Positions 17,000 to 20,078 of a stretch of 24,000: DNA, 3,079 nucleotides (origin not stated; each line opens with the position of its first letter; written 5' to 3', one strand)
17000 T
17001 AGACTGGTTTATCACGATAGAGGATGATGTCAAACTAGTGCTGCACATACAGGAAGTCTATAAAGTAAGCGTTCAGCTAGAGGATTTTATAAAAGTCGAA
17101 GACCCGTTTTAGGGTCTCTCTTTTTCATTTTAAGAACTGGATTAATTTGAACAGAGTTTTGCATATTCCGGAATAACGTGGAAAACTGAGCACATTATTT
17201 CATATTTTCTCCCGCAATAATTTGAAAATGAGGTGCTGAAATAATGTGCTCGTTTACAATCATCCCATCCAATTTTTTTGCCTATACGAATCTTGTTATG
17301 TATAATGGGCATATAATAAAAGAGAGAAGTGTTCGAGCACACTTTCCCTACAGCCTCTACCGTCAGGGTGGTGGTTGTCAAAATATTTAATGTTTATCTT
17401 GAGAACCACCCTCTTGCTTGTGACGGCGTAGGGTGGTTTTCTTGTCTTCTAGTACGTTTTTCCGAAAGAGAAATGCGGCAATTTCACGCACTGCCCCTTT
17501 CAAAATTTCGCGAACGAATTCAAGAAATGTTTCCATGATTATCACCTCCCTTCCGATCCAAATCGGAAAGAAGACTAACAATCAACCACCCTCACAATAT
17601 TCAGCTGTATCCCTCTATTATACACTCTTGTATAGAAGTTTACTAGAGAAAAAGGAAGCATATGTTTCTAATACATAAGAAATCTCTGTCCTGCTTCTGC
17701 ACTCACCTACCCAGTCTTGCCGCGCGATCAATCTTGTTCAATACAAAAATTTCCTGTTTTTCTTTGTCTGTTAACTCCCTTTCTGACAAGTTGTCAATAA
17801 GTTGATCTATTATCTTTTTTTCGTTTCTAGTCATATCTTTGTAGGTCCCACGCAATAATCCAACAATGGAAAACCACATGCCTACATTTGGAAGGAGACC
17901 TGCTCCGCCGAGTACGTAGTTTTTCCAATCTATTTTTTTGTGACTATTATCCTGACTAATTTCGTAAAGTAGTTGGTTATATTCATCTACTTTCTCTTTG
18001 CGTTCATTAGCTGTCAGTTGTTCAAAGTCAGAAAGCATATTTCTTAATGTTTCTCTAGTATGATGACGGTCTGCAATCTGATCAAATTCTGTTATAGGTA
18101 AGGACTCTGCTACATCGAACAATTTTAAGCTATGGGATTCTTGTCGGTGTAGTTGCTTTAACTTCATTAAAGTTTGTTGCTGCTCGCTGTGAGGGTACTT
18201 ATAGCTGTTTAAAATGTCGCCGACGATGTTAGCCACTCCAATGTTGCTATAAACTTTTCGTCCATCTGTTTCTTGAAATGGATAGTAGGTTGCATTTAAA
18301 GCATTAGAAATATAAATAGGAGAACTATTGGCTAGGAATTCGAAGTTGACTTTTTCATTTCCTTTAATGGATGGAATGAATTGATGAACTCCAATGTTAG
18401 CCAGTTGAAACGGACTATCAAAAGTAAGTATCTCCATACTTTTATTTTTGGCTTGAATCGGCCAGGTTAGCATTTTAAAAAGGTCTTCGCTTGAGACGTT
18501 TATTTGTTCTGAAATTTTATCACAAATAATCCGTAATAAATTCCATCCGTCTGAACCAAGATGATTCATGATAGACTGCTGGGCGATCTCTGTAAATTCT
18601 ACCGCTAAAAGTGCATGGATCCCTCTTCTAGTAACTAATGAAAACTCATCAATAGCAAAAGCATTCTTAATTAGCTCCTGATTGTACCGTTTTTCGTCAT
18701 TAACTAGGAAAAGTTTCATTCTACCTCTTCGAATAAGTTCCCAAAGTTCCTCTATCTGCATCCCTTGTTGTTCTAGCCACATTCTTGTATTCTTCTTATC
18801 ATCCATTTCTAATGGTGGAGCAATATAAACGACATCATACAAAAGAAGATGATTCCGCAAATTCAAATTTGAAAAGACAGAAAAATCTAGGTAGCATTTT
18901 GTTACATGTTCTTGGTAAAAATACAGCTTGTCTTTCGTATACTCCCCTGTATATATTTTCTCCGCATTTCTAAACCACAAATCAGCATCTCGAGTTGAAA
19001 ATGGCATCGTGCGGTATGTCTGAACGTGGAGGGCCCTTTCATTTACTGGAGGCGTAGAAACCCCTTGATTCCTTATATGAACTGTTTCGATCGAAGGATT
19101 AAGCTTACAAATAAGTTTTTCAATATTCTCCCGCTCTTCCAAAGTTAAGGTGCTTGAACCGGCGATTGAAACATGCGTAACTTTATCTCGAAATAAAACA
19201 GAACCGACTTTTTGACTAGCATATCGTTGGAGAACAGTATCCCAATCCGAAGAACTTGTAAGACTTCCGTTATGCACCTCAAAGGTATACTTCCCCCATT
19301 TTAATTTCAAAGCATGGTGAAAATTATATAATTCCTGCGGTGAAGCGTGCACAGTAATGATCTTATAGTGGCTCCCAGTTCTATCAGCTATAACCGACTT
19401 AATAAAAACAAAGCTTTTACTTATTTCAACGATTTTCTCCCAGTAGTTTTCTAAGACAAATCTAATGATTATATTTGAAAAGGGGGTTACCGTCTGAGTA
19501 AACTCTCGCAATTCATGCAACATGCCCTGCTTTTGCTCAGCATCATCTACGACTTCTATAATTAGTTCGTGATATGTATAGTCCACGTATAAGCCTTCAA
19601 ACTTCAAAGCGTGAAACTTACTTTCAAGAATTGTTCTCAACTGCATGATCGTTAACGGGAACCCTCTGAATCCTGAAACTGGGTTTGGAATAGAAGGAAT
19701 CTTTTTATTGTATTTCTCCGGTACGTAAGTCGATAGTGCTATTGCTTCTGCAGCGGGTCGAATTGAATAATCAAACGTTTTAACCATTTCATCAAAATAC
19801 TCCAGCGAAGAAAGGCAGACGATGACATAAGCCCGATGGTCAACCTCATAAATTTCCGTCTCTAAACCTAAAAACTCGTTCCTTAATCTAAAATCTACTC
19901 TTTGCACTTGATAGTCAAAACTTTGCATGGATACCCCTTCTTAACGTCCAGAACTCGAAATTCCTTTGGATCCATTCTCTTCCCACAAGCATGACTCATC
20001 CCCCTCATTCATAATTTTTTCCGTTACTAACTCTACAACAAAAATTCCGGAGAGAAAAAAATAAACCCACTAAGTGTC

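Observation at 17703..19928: Orphan 741-aa protein in a DarTG/mobile-element neighbourhood: candidate undescribed single-gene defence or abortive-infection factor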

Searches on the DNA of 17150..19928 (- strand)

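Call 58: search_dna_similar(query=L015:9000-11500:+, collection=ecoli_genomes, mode=near, max_rows=8)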
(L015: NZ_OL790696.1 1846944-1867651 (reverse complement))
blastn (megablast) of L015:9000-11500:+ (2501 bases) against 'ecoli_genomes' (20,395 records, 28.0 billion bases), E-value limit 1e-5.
Records with a match: 566; places in all: 635; records where one place covers at least 80% of the query: 189.
Genomes with a match: 566 of 5426; with a place that covers at least 80% of the query: 189. Places per genome that has any: lowest 1, median 1, highest 3. On chromosomes: 635 places; on plasmids: 0.
Best place of each record, by identity: >=99% 7; 95-99% 341; 90-95% 197; 80-90% 21.
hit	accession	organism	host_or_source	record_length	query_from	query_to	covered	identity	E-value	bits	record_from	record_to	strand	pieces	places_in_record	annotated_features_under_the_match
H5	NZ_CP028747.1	Escherichia coli strain A28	Tachyglossus aculeatus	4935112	1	2501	100%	100.0%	0e+0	4614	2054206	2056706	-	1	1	hypothetical protein | tyrosine-type recombinase/integrase | pilV: shufflon system plasmid conjugative transfer pilus tip adhesin PilV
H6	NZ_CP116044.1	Escherichia coli strain STEC1575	Homo sapiens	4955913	1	2501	100%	100.0%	0e+0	4614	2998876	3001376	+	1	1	hypothetical protein | tyrosine-type recombinase/integrase | pilV: shufflon system plasmid conjugative transfer pilus tip adhesin PilV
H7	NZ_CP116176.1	Escherichia coli strain DETEC-E601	sink countertop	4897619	1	2501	100%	100.0%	0e+0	4614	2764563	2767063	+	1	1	hypothetical protein | tyrosine-type recombinase/integrase | pilV: shufflon system plasmid conjugative transfer pilus tip adhesin PilV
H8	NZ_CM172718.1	Escherichia coli strain FCI51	Homo sapiens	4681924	1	2501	100%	100.0%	0e+0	4614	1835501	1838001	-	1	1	hypothetical protein | tyrosine-type recombinase/integrase | pilV: shufflon system plasmid conjugative transfer pilus tip adhesin PilV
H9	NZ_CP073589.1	Escherichia coli strain MFDS1006657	Beef Ribs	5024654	1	2501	100%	99.8%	0e+0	4590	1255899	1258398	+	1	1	hypothetical protein | tyrosine-type recombinase/integrase | pilV: shufflon system plasmid conjugative transfer pilus tip adhesin PilV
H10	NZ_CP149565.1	Escherichia coli strain 1504D004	Sus scrofa domesticus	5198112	1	2501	100%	99.7%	0e+0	4578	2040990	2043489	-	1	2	hypothetical protein | tyrosine-type recombinase/integrase | pilV: shufflon system plasmid conjugative transfer pilus tip adhesin PilV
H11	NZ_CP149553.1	Escherichia coli strain 1604D011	Sus scrofa domesticus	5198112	1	2501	100%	99.7%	0e+0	4578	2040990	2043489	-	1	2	hypothetical protein | tyrosine-type recombinase/integrase | pilV: shufflon system plasmid conjugative transfer pilus tip adhesin PilV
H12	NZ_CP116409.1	Escherichia coli strain HH97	Pre-treated sample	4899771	1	2501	100%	97.5%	0e+0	4276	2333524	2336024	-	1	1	hypothetical protein | tyrosine-type recombinase/integrase | pilV: shufflon system plasmid conjugative transfer pilus tip adhesin PilV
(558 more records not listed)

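Call 59: get_annotated_region(hit=H6, flank=12000)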
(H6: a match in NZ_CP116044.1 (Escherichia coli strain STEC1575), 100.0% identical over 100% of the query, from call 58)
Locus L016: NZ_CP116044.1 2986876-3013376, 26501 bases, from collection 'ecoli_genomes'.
description: Escherichia coli strain STEC1575 chromosome, complete genome
organism: Escherichia coli strain STEC1575 (NCBI taxid 562)
replicon: chromosome; assembly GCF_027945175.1
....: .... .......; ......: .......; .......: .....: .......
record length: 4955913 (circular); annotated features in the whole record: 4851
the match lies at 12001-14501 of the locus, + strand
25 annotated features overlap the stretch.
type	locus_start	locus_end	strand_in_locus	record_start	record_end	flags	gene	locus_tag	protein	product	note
CDS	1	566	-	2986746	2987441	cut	yedJ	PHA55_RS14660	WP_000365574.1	phosphohydrolase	-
CDS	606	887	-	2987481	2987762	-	drpB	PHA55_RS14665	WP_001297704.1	cell division protein DrpB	-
CDS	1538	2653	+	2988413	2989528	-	-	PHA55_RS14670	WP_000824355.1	porin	-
CDS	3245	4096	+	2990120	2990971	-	hchA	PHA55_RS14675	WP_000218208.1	glyoxalase III HchA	-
CDS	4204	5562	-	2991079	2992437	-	hprS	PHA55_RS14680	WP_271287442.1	two-component system sensor histidine kinase HprS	-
CDS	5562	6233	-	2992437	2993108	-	hprR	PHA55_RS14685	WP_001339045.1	response regulator transcription factor HprR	-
CDS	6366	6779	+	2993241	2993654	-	hiuH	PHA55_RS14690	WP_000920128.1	hydroxyisourate hydrolase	-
CDS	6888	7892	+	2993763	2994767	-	msrP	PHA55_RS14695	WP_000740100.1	protein-methionine-sulfoxide reductase catalytic subunit MsrP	-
CDS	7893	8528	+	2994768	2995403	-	msrQ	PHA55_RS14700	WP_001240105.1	protein-methionine-sulfoxide reductase heme-binding subunit MsrQ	-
CDS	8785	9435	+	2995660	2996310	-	zinT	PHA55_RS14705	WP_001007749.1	metal-binding protein ZinT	-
CDS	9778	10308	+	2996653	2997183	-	yodB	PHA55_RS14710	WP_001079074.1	cytochrome b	-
CDS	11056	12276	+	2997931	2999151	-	-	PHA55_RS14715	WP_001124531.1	tyrosine-type recombinase/integrase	-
CDS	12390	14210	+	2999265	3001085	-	-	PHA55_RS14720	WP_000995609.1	hypothetical protein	-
CDS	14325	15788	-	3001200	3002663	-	pilV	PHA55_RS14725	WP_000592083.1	shufflon system plasmid conjugative transfer pilus tip adhesin PilV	-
CDS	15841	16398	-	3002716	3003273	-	bfpA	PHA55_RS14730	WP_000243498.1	type IV pilus major subunit protein BfpA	-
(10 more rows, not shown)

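Call 87: search_rna_families(source=window, start=17150, end=17720, threshold=evalue, max_evalue=1)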
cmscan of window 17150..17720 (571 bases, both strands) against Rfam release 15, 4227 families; matches with E-value up to 1: 2.
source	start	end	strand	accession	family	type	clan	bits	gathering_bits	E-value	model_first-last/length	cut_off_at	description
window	17397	17555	-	RF02612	BSR1350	Gene; sRNA;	-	21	216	0.21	1-176/176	no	Brucella sRNA 1350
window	17345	17433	+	RF03923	mir-964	Gene; miRNA;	-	19.1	100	0.55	1-90/90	no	mir-964 microRNA precursor family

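Call 94: search_dna_similar(query=L016:11056-15788:+, collection=ecoli_genomes, mode=near, max_rows=30, rows=spread)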
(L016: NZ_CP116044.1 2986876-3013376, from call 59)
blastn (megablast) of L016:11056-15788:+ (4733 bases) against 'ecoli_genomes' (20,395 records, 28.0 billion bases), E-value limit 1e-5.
Records with a match: 572; places in all: 624; records where one place covers at least 80% of the query: 189.
Genomes with a match: 572 of 5426; with a place that covers at least 80% of the query: 189. Places per genome that has any: lowest 1, median 1, highest 4. On chromosomes: 624 places; on plasmids: 0.
Best place of each record, by identity: >=99% 7; 95-99% 312; 90-95% 252; 60-80% 1.
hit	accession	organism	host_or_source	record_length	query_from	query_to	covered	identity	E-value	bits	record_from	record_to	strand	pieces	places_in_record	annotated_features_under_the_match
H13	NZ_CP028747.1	Escherichia coli strain A28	Tachyglossus aculeatus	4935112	1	4733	100%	100.0%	0e+0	8741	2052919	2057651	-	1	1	hypothetical protein | pilV: shufflon system plasmid conjugative transfer pilus tip adhesin PilV | tyrosine-type recombinase/integrase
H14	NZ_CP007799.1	Escherichia coli Nissle 1917 strain Nissle 1917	soldier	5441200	1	4733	100%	97.0%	0e+0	7960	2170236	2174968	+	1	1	hypothetical protein | pilV: shufflon system plasmid conjugative transfer pilus tip adhesin PilV | tyrosine-type recombinase/integrase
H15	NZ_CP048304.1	Escherichia coli strain 9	environment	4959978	1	4733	100%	97.0%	0e+0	7960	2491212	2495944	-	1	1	hypothetical protein | pilV: shufflon system plasmid conjugative transfer pilus tip adhesin PilV | tyrosine-type recombinase/integrase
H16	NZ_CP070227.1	Escherichia coli strain JA0072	not applicable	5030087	1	4733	100%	97.0%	0e+0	7960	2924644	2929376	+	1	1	hypothetical protein | pilV: shufflon system plasmid conjugative transfer pilus tip adhesin PilV | tyrosine-type recombinase/integrase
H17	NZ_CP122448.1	Escherichia coli strain 85.0412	Human urine sample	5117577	1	4733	100%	97.0%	0e+0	7960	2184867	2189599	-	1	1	hypothetical protein | pilV: shufflon system plasmid conjugative transfer pilus tip adhesin PilV | tyrosine-type recombinase/integrase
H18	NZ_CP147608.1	Escherichia coli strain GN06489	Homo sapiens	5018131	1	4733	100%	97.0%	0e+0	7960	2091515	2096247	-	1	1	hypothetical protein | pilV: shufflon system plasmid conjugative transfer pilus tip adhesin PilV | tyrosine-type recombinase/integrase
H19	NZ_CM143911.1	Escherichia coli strain E02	Homo sapiens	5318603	1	4733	100%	97.0%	0e+0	7960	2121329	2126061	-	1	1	hypothetical protein | pilV: shufflon system plasmid conjugative transfer pilus tip adhesin PilV | tyrosine-type recombinase/integrase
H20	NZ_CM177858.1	Escherichia coli strain UPEC957C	canine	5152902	1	4733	100%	97.0%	0e+0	7954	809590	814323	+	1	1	hypothetical protein | pilV: shufflon system plasmid conjugative transfer pilus tip adhesin PilV | tyrosine-type recombinase/integrase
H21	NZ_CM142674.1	Escherichia coli strain UID2309220036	Homo sapiens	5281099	1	4733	100%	97.0%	0e+0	7954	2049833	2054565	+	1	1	hypothetical protein | pilV: shufflon system plasmid conjugative transfer pilus tip adhesin PilV | tyrosine-type recombinase/integrase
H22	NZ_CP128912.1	Escherichia coli strain TUM13773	Homo sapiens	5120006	1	4733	100%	96.9%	0e+0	7930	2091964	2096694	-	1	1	hypothetical protein | pilV: shufflon system plasmid conjugative transfer pilus tip adhesin PilV | tyrosine-type recombinase/integrase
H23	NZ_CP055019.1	Escherichia coli strain SWHEFF_69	Shek Wu Hui WWTPs_69 WWTPs effluent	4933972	1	4733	57%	95.7%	0e+0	4323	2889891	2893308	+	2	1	pilV: shufflon system plasmid conjugative transfer pilus tip adhesin PilV | tyrosine-type recombinase/integrase | VOC family protein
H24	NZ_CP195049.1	Escherichia coli strain EC0585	Homo sapiens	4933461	1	4733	57%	95.7%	0e+0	4317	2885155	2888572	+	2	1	pilV: shufflon system plasmid conjugative transfer pilus tip adhesin PilV | tyrosine-type recombinase/integrase | VOC family protein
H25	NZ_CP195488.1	Escherichia coli strain 21AR0173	Homo sapiens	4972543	1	4733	57%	95.6%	0e+0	4293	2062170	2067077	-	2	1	pilV: shufflon system plasmid conjugative transfer pilus tip adhesin PilV | tyrosine-type recombinase/integrase | hypothetical protein (x2) | DUF1878 family protein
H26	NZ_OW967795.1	Escherichia coli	Homo sapiens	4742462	1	4733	57%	94.8%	0e+0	4184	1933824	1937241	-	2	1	pilV: shufflon system plasmid conjugative transfer pilus tip adhesin PilV | tyrosine-type recombinase/integrase | VOC family protein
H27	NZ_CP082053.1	Escherichia coli strain MS20677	Homo sapiens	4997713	1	4733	57%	94.8%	0e+0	4184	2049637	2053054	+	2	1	pilV: shufflon system plasmid conjugative transfer pilus tip adhesin PilV | tyrosine-type recombinase/integrase | VOC family protein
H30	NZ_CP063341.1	Escherichia coli strain BS90R-A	Homo sapiens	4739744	12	4733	56%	95.6%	0e+0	4256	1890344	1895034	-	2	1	dsDNA nuclease domain-containing protein | pilV: shufflon system plasmid conjugative transfer pilus tip adhesin PilV | phage integrase central domain-containing protein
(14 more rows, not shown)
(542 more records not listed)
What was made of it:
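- The family is patchy: 189 of 5426 complete E. coli genomes hold most of the query region and 572 hold any match to it, integrase and pilV flanks included (call 94).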

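Call 95: get_annotated_region(hit=H30, flank=1500)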
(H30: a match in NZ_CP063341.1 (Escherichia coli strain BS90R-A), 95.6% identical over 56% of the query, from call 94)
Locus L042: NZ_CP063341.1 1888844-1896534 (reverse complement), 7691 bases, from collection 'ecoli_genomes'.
description: Escherichia coli strain BS90R-A chromosome, complete genome
organism: Escherichia coli strain BS90R-A (NCBI taxid 562)
replicon: chromosome; assembly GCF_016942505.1
host: Homo sapiens; source: rectal swab; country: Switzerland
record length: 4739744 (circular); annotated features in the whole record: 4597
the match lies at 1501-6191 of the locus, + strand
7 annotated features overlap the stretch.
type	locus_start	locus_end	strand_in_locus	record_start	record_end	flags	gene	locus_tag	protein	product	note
CDS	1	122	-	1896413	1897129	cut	-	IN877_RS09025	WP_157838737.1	HEPN domain-containing protein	-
CDS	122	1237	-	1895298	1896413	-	-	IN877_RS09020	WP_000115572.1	DUF262 domain-containing protein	-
CDS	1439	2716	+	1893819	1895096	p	-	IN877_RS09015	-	phage integrase central domain-containing protein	internal stop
CDS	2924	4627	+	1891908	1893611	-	-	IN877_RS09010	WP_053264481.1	dsDNA nuclease domain-containing protein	-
CDS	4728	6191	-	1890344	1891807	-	pilV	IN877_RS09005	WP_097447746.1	shufflon system plasmid conjugative transfer pilus tip adhesin PilV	-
CDS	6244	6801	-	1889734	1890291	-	bfpA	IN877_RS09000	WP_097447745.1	type IV pilus major subunit protein BfpA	-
CDS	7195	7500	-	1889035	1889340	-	-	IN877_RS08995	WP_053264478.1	conjugal transfer protein TraD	-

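Call 96: get_annotated_region(hit=H25, flank=1500)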
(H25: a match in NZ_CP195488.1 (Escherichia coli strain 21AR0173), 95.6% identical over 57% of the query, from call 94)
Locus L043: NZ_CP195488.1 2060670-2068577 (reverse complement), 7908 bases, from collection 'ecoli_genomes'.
description: Escherichia coli strain 21AR0173 chromosome, complete genome
organism: Escherichia coli strain 21AR0173 (NCBI taxid 562)
replicon: chromosome; assembly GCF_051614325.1
host: Homo sapiens; source: urine; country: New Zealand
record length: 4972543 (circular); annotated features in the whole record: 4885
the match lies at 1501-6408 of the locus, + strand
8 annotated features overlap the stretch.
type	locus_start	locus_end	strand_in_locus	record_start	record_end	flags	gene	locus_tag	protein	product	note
CDS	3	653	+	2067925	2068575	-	zinT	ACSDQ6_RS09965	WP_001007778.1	metal-binding protein ZinT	-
CDS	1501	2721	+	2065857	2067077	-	-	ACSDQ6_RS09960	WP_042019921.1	tyrosine-type recombinase/integrase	-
CDS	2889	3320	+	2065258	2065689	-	-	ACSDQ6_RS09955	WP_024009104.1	hypothetical protein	-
CDS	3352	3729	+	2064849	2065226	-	-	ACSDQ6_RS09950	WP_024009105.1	DUF1878 family protein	-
CDS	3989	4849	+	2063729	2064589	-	-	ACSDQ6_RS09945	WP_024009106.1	hypothetical protein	-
CDS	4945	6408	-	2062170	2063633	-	pilV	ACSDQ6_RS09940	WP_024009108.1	shufflon system plasmid conjugative transfer pilus tip adhesin PilV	-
CDS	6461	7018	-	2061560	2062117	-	bfpA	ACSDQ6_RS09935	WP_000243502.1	type IV pilus major subunit protein BfpA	-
CDS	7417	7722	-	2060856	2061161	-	-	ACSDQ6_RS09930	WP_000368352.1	conjugal transfer protein TraD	-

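Call 97: get_annotated_region(hit=H23, flank=1500)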
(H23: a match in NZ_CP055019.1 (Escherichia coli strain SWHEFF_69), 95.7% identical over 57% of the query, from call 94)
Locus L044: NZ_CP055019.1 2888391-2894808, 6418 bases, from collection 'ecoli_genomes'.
description: Escherichia coli strain SWHEFF_69 chromosome, complete genome
organism: Escherichia coli strain SWHEFF_69 (NCBI taxid 562)
replicon: chromosome; assembly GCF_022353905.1
host: -; source: Shek Wu Hui WWTPs_69 WWTPs effluent; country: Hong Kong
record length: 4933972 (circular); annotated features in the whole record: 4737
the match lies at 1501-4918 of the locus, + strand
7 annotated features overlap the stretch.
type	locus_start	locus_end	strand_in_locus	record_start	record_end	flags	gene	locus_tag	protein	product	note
CDS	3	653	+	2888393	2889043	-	zinT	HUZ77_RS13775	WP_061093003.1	metal-binding protein ZinT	-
CDS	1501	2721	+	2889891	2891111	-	-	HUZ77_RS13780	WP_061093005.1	tyrosine-type recombinase/integrase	-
CDS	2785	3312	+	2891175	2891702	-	-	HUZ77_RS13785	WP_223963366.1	VOC family protein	-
CDS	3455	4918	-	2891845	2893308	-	pilV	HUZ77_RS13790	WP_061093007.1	shufflon system plasmid conjugative transfer pilus tip adhesin PilV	-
CDS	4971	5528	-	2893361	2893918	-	bfpA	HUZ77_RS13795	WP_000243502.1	type IV pilus major subunit protein BfpA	-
CDS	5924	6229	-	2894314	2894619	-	-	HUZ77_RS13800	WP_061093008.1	conjugal transfer protein TraD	-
CDS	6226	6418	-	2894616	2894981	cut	-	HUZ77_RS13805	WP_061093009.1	hypothetical protein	-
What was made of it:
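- The same integrase and pilV flank other cargo instead (calls 94-97).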
